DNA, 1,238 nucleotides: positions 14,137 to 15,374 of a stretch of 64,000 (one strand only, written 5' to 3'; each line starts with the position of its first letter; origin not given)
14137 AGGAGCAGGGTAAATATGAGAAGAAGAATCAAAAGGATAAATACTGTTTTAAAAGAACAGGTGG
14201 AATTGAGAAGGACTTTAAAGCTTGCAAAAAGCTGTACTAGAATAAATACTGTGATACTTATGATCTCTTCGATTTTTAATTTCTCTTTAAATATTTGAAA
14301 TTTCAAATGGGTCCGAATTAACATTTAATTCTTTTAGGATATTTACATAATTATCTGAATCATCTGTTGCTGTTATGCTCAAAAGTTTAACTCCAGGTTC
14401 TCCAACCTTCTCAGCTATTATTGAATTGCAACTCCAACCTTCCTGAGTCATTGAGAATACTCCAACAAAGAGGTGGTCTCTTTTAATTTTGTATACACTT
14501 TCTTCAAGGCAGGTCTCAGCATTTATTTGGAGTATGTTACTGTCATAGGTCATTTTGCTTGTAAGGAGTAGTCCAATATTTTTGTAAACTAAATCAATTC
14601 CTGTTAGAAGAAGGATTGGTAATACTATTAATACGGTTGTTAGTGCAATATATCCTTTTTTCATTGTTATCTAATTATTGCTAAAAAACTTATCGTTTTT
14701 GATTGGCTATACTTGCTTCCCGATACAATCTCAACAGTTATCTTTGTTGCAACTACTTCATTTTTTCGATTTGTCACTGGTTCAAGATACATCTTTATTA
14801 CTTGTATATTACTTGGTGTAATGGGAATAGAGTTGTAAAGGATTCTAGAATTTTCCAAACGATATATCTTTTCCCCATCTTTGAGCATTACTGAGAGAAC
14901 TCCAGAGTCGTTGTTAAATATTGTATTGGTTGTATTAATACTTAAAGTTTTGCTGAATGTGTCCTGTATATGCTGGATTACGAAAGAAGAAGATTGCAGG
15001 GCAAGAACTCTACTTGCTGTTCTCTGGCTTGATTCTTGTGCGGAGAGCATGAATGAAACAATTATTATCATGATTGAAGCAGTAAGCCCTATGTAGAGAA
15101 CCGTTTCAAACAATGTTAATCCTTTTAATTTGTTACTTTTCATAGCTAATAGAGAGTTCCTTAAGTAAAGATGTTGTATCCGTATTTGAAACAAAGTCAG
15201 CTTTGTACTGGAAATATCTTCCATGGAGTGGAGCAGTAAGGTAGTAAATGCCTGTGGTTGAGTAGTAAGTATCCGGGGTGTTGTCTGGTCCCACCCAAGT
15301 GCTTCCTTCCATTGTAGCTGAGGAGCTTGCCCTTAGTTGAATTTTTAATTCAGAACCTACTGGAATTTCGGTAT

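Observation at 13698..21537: Compact type IV pilus operon with a 642-aa giant prepilin and no pilT or pilMNOQ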

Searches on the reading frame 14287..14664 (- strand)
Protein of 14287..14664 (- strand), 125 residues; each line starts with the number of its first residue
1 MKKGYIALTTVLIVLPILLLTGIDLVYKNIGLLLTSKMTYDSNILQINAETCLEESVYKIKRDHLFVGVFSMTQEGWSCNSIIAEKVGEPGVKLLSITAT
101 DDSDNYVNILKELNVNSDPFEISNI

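Call 3: search_protein_families(library=pfam, proteins=[window:14287-14664:-], max_evalue=0.1)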
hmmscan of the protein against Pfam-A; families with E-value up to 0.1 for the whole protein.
window:14287-14664:- (125 aa): 0 families

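Call 4: search_protein_families(library=ncbifam, proteins=[window:14287-14664:-], max_evalue=0.1)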
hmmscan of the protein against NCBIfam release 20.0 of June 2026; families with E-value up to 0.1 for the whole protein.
window:14287-14664:- (125 aa): 0 families

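Call 45: search_solved_structures(query=A3, max_evalue=10)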
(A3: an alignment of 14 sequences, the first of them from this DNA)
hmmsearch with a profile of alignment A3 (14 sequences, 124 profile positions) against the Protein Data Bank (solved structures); distinct sequences matched with E-value up to 10: 1.
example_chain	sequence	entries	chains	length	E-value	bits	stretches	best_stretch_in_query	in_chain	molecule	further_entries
8tob_GA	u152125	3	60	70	0.76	12.9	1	5-52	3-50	Fimbrial protein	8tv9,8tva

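Call 47: search_protein_families(library=pfam, alignment_id=A3, max_evalue=1)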
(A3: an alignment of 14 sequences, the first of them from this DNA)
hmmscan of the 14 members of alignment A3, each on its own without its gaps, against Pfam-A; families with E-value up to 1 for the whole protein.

A. member 1, seq(124 aa): 1 family
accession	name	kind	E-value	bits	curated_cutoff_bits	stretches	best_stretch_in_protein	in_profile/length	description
PF03312.20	DUF272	-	0.13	13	25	1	43-81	4-43/124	Protein of unknown function (DUF272)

B. families by the number of members that match (of 14 scanned): 11 families
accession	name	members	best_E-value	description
PF03583.20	LIP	2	0.025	Secretory lipase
PF12195.14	End_beta_barrel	1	0.0054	Beta barrel domain of bacteriophage endosialidase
PF17073.10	SafA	1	0.013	Two-component-system connector protein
PF19407.5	DUF5979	1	0.031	Domain of unknown function (DUF5979)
PF04463.17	2-thiour_desulf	1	0.059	2-thiouracil desulfurase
PF13027.11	DUF3888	1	0.088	Protein of unknown function (DUF3888)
PF04191.18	PEMT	1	0.099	Phospholipid methyltransferase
PF03312.20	DUF272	1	0.13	Protein of unknown function (DUF272)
PF04140.19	ICMT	1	0.18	Isoprenylcysteine carboxyl methyltransferase (ICMT) family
PF22779.3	OB_SHLD2_2nd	1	0.19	Shieldin complex subunit 2, second OB fold domain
PF18079.6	AglB_L1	1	0.31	Archaeal glycosylation protein B long peripheral domain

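Call 51: find_homologous_proteins(query=window:14287-14664:-)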
Query window:14287-14664:- (125 aa): 46 proteins with E <= 0.001 among 61 candidates.
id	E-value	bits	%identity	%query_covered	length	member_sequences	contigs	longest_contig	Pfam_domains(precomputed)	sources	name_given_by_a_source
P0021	7.3e-74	263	100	100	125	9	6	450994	-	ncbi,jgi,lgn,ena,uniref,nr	ncbi:hypothetical protein GX656_01060 [Candidatus Dojkabacteria bacterium]|uniref:Uncharacterized pr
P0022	1.3e-71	256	97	100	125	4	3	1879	-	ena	-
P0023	1.6e-65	236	86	100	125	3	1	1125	-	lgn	-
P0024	2.3e-63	229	85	100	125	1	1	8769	-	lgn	-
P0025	2.7e-48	181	69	99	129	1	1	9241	-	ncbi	-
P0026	1.6e-44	169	65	99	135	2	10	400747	-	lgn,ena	-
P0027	3.7e-44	167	62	98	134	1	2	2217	-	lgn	-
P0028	1.6e-43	165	62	98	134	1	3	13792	-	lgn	-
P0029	1.3e-42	162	61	98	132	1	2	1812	-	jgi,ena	-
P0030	5.9e-42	160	60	98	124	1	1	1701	-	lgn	-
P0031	6.0e-42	160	61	98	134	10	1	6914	-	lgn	-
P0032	1.2e-41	159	61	98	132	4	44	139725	-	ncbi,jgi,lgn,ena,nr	ncbi:MAG TPA: hypothetical protein VJY47_03050 [Candidatus Dojkabacteria bacterium]|nr:hypothetical 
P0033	2.6e-41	158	62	98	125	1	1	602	-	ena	-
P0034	5.5e-41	157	61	98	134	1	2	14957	-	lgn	-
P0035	8.6e-41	157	82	70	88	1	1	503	-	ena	-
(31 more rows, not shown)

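Call 54: find_encoding_contigs(protein=P0021, flank=10000, max_places=3)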
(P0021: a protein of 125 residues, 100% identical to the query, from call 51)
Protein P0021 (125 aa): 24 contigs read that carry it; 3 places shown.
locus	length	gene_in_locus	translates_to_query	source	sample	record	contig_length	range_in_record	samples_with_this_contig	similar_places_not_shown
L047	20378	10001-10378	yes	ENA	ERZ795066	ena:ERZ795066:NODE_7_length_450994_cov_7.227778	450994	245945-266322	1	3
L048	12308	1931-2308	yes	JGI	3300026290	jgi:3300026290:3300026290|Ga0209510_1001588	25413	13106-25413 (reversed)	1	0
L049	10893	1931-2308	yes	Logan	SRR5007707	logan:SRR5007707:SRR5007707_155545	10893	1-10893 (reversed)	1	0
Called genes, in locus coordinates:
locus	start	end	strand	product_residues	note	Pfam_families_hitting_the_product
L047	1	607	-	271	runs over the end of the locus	-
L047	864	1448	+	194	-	-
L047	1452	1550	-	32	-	-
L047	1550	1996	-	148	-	-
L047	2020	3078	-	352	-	PF00462:Glutaredoxin (weak)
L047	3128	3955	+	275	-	-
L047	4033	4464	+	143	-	PF07963:N_methyl (weak)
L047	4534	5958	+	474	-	PF00437:T2SSE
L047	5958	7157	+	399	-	PF00482:T2SSF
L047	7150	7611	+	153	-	-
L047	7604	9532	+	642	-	-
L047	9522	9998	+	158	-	-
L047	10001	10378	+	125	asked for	-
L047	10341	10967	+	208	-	PF01478:Peptidase_A24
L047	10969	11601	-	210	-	-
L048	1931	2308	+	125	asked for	-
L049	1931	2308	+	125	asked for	-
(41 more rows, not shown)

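Call 61: predict_structure(alignment_id=A5)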
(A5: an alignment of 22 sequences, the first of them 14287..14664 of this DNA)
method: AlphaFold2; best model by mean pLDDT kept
length: 125 residues; sequences in the alignment: 22
mean_pLDDT: 85.3   pTM: 0.62
mean pLDDT of the five models: 85.3, 85.0, 83.2, 81.1, 80.9
residues with pLDDT >= 90: 37; 70-90: 81; 50-70: 7; < 50: 0
segments of 3 or more residues with pLDDT < 50: none
pLDDT, mean of each block of 10 residues (from residue 1): 68 85 84 84 89 91 89 91 90 91 88 82 74
secondary structure, 60 per line:
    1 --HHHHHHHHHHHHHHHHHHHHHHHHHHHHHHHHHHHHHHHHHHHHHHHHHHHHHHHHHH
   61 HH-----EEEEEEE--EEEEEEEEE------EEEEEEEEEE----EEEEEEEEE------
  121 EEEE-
elements in order: H3-62 E68-74 E77-85 E92-101 E106-114 E121-124

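Call 65: fold_search(model_id=the predicted structure, library=pdb)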
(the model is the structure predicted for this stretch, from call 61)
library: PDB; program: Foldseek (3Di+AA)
matches with E <= 10: 763; with E <= 0.001: 0
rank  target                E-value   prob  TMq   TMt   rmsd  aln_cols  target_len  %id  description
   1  3d2l_A                7.9e-02  0.98  0.31  0.18   3.8        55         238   11  Crystal structure of SAM-dependent methyltransferase (ZP_00538691.1) from EXIGUOBACTERIUM SP. 255-15 at 1.90 A resolut (released 2008-05-20)
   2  6qvf_C                1.6e-01  0.98  0.33  0.25   3.1        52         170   17  TT_C0855 competence pilin from Thermus thermophilus HB27 (released 2019-05-29)
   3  6qvf_B                2.0e-01  0.97  0.33  0.25   3.1        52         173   17  TT_C0855 competence pilin from Thermus thermophilus HB27 (released 2019-05-29)
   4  6qvf_D                2.0e-01  0.97  0.33  0.25   3.0        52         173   17  TT_C0855 competence pilin from Thermus thermophilus HB27 (released 2019-05-29)
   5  1y8c                  2.1e-01  0.87  0.30  0.17   4.1        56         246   14  Crystal structure of a S-adenosylmethionine-dependent methyltransferase from Clostridium acetobutylicum ATCC 824 (released 2004-12-28)
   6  6qvf_A                3.1e-01  0.95  0.33  0.25   3.0        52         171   17  TT_C0855 competence pilin from Thermus thermophilus HB27 (released 2019-05-29)
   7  7zgt_A                3.5e-01  0.80  0.29  0.16   3.4        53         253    9  C-Methyltransferase PsmD from Streptomyces griseofuscus (apo form) (released 2022-12-28)
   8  1gyw_B                4.3e-01  0.72  0.24  0.23   3.8        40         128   18  Gamma-adaptin appendage domain from clathrin adaptor AP1 A753D mutant (released 2002-08-22)
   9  2ymt_A                6.4e-01  0.63  0.23  0.24   3.4        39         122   23  gamma 2 adaptin EAR domain crystal structure with phage peptide GEEWGPWV (released 2013-07-10)
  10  4m20_D                6.4e-01  0.51  0.31  0.32   8.3        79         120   10  Crystal Structure of hypothetical protein SAV0944 from Staphylococcus aureus subsp. aureus Mu50 (released 2014-02-12)
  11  2e9g_MODEL_1_A        6.7e-01  0.54  0.23  0.22   3.3        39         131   23  Solution structure of the alpha adaptinC2 domain from human Adapter-related protein complex 1 gamma 2 subunit (released 2007-07-31)
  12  8ifg_B                7.1e-01  0.08  0.16  0.08  15.8       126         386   10  Cryo-EM structure of the Clr6S (Clr6-HDAC) complex from S. pombe (released 2024-01-03)
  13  4hgz_C                7.5e-01  0.84  0.32  0.18   2.7        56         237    7  Structure of the CcbJ Methyltransferase from Streptomyces caelestis (released 2013-10-30)
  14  7zkg_A                7.5e-01  0.60  0.30  0.16   4.1        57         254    9  C-Methyltransferase PsmD from Streptomyces griseofuscus with bound cofactor (crystal form 2) (released 2022-12-28)
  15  4hjq_A                8.0e-01  0.47  0.26  0.13   3.6        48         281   14  SHP-1 catalytic domain WPD loop closed (released 2013-04-03)
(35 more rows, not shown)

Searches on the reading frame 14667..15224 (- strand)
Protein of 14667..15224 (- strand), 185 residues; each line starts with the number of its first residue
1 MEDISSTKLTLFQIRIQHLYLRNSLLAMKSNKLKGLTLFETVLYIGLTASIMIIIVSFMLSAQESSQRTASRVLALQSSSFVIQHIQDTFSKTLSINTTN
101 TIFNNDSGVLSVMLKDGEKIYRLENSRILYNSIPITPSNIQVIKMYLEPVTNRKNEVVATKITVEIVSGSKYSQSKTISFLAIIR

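Call 3: search_protein_families(library=pfam, proteins=[window:14667-15224:-], max_evalue=0.1)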
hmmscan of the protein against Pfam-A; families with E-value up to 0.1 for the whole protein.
window:14667-15224:- (185 aa): 1 family
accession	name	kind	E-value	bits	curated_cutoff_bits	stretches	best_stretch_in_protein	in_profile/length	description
PF19753.4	DUF6240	-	0.054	13.3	26.6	1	124-169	148-194/276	Family of unknown function (DUF6240)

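Call 4: search_protein_families(library=ncbifam, proteins=[window:14667-15224:-], max_evalue=0.1)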
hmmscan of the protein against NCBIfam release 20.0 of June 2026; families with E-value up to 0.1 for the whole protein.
window:14667-15224:- (185 aa): 3 families
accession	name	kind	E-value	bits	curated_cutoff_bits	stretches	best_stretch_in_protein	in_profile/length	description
TIGR02599.1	TIGR02599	subfamily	0.013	14.7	256.5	1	35-105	1-67/361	Verru_Chthon cassette protein C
TIGR03642.1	cas_csx14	hypoth_equivalog_domain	0.038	14.3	90.35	1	88-172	19-103/124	CRISPR-associated protein Csx14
NF041013.1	T4P_ComGE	equivalog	0.054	13.6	49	1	31-96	1-71/83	competence type IV pilus minor pilin ComGE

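Call 46: search_solved_structures(query=A4, max_evalue=10)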
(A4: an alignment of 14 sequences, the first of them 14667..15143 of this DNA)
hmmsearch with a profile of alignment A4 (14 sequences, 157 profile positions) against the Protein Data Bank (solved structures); distinct sequences matched with E-value up to 10: 11.
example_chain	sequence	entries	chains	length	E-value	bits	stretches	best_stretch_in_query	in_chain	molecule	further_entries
9egp_A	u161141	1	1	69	0.0034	20.7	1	4-33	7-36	Geopilin domain 1 protein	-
9laa_A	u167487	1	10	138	0.015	18.6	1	1-27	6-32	Type IV pilin protein PilA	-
7tgg_A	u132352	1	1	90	0.059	16.7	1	4-28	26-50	Geopilin domain 1 protein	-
8tj2_C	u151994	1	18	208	0.12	15.7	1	8-57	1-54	Type IV major pilin protein PilA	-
7syy_A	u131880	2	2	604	0.18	15.1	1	17-78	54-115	Attachment glycoprotein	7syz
6xxd_A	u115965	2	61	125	0.58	13.5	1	8-53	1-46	PilA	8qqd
7bbv_A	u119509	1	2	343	0.67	13.2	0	81-136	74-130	Pectate lyase B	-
8pfb_G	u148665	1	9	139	0.83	12.9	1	8-48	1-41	Type IV pilin PilE1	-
9lab_B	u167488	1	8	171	1.3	12.4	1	3-26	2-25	MSHA major pilin subunit MshA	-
6kmw_aM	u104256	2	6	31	1.4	12.3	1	8-35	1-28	Photosystem I reaction center subunit XII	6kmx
5kua_A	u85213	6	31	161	8.5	9.7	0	8-28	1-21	pilin | Neisseria meningitidis PilE variant SB-GATDH | Neisseria meningitidis PilE, SB-DATDH variant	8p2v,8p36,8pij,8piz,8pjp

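Call 48: search_protein_families(library=pfam, alignment_id=A4, max_evalue=1)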
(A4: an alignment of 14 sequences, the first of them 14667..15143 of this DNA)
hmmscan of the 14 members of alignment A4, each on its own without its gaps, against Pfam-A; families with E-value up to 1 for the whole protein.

A. member 1, window:14667-15143:- (158 aa): 4 families
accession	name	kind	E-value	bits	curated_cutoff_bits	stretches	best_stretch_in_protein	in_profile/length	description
PF19753.4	DUF6240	-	0.039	13.8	26.6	1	98-142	149-194/276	Family of unknown function (DUF6240)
PF11773.13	ComGE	-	0.064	13.6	25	1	23-93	10-79/82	Competence system putative prepilin ComGE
PF08348.17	PAS_6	-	0.092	13.1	27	0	48-76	81-109/115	YheO-like PAS domain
PF03058.19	Sar8_2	-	0.24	12.3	31.7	1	14-55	5-46/85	Sar8.2 family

B. families by the number of members that match (of 14 scanned): 22 families
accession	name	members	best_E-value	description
PF07963.17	N_methyl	11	2.2e-07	Prokaryotic N-terminal methylation motif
PF23471.1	Cap15_TM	4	0.094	Cap15, TM helices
PF11773.13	ComGE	3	0.0085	Competence system putative prepilin ComGE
PF23828.1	DUF7198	2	0.044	Family of unknown function (DUF7198)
PF23932.1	SP10_terminator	1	0.0033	Phage termination protein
PF05751.16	FixH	1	0.03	FixH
PF19753.4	DUF6240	1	0.039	Family of unknown function (DUF6240)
PF00509.23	Hemagglutinin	1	0.042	Haemagglutinin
PF18663.7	Pallilysin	1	0.054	Pallilysin beta barrel domain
PF09062.15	Endonuc_subdom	1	0.061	PI-PfuI Endonuclease subdomain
PF11694.13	DUF3290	1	0.065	Protein of unknown function (DUF3290)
PF13130.11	DUF3952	1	0.085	Domain of unknown function (DUF3952)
PF08348.17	PAS_6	1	0.092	YheO-like PAS domain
PF24965.1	TRS130_4HB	1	0.15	TRS130-like four helical bundle domain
PF03109.22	ABC1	1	0.15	ABC1 atypical kinase-like domain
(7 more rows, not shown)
